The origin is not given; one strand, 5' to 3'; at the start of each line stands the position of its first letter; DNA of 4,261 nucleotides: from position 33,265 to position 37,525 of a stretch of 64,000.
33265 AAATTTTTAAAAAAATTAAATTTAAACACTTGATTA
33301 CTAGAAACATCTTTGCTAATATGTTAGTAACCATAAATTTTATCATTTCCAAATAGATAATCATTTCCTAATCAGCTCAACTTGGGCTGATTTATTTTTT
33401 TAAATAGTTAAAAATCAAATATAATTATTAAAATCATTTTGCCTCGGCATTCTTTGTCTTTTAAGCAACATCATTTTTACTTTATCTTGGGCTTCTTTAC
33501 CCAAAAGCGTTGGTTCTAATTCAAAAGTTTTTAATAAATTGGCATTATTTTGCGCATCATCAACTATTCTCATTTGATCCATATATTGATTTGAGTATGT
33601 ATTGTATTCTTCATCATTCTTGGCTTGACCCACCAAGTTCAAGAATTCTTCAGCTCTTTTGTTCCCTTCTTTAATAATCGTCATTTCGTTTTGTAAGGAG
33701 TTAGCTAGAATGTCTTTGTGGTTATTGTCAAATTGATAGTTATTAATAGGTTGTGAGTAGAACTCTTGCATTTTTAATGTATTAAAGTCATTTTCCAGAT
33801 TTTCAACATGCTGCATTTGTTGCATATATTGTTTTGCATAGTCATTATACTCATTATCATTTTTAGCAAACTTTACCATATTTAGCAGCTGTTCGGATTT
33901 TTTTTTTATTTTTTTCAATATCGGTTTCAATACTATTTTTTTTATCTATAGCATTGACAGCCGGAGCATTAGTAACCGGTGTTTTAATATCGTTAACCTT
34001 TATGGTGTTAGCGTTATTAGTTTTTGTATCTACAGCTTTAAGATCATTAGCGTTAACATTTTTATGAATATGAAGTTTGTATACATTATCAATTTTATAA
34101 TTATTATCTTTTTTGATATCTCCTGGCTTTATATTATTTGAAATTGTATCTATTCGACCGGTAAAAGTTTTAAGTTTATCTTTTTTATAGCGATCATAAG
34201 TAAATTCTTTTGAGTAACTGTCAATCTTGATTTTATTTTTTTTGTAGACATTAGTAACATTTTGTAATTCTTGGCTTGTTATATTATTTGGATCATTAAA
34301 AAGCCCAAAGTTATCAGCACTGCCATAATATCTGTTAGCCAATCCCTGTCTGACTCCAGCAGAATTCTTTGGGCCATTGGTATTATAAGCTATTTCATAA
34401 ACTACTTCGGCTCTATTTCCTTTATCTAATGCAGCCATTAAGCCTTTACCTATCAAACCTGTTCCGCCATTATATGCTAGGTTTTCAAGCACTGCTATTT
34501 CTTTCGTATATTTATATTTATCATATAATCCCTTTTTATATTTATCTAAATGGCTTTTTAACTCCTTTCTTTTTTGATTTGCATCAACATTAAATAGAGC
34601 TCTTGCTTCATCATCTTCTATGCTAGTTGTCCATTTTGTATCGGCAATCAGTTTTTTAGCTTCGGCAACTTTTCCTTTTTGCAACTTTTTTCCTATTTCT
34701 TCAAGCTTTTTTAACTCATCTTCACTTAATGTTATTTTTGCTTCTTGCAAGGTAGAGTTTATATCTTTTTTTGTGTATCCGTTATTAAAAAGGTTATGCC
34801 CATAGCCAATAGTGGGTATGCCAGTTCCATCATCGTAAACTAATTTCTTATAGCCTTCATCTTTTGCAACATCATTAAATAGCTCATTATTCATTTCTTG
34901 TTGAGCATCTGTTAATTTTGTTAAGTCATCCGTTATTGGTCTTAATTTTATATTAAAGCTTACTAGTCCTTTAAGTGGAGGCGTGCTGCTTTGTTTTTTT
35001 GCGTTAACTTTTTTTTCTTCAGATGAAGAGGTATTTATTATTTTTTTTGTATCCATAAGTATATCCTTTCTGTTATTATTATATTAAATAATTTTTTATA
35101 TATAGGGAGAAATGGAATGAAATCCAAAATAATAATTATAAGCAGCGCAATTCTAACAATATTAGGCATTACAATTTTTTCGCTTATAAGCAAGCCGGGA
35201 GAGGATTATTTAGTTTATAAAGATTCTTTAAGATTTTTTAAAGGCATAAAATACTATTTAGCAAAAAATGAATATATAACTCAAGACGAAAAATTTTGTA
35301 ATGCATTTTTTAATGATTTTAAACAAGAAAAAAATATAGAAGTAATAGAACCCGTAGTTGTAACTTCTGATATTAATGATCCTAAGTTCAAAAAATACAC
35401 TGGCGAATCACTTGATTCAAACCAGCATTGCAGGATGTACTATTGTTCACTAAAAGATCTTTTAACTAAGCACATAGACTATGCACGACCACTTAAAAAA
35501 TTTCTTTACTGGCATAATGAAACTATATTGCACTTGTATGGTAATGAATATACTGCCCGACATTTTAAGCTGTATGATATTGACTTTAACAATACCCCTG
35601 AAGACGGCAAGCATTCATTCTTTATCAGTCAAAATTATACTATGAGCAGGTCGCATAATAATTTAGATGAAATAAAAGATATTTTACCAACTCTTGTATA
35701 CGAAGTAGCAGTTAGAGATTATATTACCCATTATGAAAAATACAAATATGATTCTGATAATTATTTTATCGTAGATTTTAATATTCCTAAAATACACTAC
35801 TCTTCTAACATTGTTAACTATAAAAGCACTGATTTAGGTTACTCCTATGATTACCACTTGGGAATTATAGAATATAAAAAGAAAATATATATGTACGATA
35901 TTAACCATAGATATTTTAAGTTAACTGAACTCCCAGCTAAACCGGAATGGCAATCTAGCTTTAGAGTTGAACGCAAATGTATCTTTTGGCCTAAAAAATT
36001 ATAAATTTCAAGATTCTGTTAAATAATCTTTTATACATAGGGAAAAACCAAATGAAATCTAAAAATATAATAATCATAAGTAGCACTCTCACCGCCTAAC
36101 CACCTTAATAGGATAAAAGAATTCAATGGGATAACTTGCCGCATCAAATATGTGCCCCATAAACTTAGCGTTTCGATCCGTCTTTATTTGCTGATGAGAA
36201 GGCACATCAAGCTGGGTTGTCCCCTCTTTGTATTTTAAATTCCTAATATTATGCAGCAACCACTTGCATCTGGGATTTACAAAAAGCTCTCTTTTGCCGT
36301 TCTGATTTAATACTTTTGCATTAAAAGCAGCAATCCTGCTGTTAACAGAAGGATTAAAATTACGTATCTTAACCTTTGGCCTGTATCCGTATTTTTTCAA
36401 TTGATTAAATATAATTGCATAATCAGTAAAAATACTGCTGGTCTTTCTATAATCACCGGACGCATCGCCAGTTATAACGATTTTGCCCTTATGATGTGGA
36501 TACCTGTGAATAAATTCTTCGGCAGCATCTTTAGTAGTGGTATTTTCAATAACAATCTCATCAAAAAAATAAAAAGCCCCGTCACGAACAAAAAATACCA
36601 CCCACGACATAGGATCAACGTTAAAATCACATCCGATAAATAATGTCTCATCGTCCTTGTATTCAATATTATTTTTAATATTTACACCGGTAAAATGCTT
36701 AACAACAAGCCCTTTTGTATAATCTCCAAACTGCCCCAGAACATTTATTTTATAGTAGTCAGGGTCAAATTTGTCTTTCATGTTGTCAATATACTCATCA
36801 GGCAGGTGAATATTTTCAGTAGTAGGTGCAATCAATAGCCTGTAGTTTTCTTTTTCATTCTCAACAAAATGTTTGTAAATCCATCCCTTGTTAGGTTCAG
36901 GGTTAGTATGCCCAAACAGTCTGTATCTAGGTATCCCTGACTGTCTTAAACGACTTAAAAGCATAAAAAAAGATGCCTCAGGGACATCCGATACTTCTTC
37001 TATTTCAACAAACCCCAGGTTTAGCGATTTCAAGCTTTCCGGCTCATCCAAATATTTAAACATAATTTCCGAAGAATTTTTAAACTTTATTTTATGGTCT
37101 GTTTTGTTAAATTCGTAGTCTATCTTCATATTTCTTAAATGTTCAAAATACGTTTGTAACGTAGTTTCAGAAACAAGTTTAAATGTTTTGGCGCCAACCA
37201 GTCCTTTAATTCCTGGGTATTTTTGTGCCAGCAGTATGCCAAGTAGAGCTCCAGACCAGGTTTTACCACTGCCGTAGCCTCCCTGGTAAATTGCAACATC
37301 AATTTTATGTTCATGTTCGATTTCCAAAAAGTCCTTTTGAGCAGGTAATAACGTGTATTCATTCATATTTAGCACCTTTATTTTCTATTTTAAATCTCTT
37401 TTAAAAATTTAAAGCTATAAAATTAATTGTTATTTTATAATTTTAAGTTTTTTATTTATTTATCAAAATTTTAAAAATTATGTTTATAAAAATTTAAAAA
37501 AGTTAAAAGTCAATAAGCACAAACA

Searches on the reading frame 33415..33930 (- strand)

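Call 8: search_protein_families(library=pfam, proteins=[window:33415-33930:-], max_evalue=0.01)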
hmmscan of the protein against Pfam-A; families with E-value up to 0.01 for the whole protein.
window:33415-33930:- (171 aa): 0 families

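Call 9: search_protein_families(library=phrogs, proteins=[window:33415-33930:-], max_evalue=0.01)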
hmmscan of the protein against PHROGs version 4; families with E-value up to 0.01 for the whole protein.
window:33415-33930:- (171 aa): 0 families

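Call 24: search_protein_families(library=pfam, proteins=[window:33415-33930:-], max_evalue=10)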
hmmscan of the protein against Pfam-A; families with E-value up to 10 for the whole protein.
window:33415-33930:- (171 aa): 7 families
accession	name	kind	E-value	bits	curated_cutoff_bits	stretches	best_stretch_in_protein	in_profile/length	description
PF22751.1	DUF488-N3a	-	0.027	15.2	27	1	12-47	45-79/118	Active DUF488-N3 subclade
PF14847.12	Ras_bdg_2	-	0.049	14.5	27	1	77-167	17-93/100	Ras-binding domain of Byr2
PF15320.11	RAM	-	0.054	14.5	25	0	20-46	9-35/83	mRNA cap methylation, RNMT-activating mini protein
PF08647.16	BRE1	-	0.13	12.8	27.9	1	9-55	20-67/95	BRE1 E3 ubiquitin ligase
PF18022.7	Lectin_C_term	-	0.17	12.7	27.1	1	52-113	22-83/102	Ricin-type beta-trefoil lectin C-terminal domain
PF11014.13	DUF2852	-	1.1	9.8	22.5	1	24-115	33-114/116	Protein of unknown function (DUF2852)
PF25557.1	GAUT_1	-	1.5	9.6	22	2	5-42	31-68/77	Galacturonosyltransferase domain 1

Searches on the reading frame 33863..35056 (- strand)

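Call 8: search_protein_families(library=pfam, proteins=[window:33863-35056:-], max_evalue=0.01)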
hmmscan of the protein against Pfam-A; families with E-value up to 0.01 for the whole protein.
window:33863-35056:- (397 aa): 1 family
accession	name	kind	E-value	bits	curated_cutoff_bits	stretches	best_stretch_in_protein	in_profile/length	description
PF00959.24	Phage_lysozyme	-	3e-08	34.5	22.3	1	66-124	3-57/125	Phage lysozyme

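Call 9: search_protein_families(library=phrogs, proteins=[window:33863-35056:-], max_evalue=0.01)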
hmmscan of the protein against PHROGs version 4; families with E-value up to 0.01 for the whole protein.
window:33863-35056:- (397 aa): 1 family
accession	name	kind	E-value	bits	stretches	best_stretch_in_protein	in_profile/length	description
phrog_7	-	lysis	0.00015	21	1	56-90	555-589/873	endolysin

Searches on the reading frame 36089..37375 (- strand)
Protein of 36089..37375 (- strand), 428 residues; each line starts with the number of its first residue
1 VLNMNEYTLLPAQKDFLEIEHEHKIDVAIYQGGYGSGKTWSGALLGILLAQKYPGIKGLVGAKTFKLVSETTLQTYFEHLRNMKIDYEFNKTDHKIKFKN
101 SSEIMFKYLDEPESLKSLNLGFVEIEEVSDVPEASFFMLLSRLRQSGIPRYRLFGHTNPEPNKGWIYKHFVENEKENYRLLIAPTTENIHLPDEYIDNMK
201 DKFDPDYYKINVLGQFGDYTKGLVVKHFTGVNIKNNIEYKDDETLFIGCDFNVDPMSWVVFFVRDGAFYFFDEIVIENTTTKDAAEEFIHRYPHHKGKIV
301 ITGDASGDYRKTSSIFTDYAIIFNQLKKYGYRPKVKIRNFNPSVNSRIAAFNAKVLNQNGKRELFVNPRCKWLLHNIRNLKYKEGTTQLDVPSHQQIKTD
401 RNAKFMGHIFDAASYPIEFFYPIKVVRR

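Call 8: search_protein_families(library=pfam, proteins=[window:36089-37375:-], max_evalue=0.01)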
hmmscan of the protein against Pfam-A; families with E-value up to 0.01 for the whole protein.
window:36089-37375:- (428 aa): 3 families
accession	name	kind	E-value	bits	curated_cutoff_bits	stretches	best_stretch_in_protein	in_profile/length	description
PF04466.19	Terminase_3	-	2.4e-23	83.2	23.2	1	27-215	4-201/201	Phage terminase large subunit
PF03237.21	Terminase_6N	-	0.00043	20.4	22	1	30-221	2-204/215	Terminase large subunit, T4likevirus-type, N-terminal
PF17289.8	Terminase_6C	-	0.0029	18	22.6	1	247-391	1-138/155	Terminase RNaseH-like domain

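Call 9: search_protein_families(library=phrogs, proteins=[window:36089-37375:-], max_evalue=0.01)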
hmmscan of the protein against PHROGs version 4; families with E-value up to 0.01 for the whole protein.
window:36089-37375:- (428 aa): 6 families
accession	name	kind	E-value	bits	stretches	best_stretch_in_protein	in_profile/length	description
phrog_2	-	head and packaging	1.3e-41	144.3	1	5-424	262-596/807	terminase large subunit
phrog_3717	-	head and packaging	5.8e-27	95.8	1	23-256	21-263/277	terminase large subunit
phrog_979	-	head and packaging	8.5e-17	62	1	11-166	156-310/642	terminase large subunit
phrog_10250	-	head and packaging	2.3e-15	57.9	1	200-424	2-219/228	terminase large subunit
phrog_38319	-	unknown function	6.4e-13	49.7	1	9-260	6-268/271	-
phrog_22023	-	unknown function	0.0017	19.6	1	195-278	67-150/153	-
